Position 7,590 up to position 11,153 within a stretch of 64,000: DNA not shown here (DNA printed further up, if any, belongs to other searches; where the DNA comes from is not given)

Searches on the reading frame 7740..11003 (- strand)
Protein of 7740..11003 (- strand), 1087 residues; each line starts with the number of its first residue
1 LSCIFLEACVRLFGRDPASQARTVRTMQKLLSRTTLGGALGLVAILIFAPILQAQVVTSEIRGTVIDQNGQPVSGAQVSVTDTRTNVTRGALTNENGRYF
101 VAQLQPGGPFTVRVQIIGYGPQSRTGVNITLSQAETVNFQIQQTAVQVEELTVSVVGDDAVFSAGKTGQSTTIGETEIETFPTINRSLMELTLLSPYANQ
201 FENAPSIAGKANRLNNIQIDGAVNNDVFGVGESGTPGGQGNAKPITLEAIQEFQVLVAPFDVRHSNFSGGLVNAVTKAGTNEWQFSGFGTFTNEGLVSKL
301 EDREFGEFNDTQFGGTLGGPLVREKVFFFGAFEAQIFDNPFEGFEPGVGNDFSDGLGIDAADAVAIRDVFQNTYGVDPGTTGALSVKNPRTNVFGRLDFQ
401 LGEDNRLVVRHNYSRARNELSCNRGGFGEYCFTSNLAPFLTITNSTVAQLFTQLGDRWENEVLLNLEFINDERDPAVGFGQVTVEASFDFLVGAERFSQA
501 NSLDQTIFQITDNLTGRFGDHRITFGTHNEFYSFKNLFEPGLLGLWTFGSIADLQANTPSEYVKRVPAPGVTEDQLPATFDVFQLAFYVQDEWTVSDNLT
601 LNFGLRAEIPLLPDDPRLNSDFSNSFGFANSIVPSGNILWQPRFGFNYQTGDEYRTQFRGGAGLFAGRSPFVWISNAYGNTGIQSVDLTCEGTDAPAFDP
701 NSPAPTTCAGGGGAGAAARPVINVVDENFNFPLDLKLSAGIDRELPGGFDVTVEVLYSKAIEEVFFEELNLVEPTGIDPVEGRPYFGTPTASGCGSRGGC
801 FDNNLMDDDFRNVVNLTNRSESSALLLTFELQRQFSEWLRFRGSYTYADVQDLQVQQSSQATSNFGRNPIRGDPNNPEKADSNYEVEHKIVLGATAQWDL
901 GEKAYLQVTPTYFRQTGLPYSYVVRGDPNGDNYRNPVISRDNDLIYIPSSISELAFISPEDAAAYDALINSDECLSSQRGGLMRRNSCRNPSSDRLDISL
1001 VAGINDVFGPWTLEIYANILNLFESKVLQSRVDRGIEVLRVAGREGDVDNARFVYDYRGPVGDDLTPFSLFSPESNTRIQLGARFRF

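Call 34: search_protein_families(library=ncbifam, proteins=[window:7740-11003:-], max_evalue=0.00001)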
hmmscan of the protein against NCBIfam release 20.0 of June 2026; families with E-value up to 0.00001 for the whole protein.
window:7740-11003:- (1087 aa): 1 family
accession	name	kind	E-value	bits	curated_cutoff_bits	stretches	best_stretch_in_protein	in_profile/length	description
TIGR04056.1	OMP_RagA_SusC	subfamily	3.3e-08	32.3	368.25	1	60-185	2-113/981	SusC/RagA family TonB-linked outer membrane protein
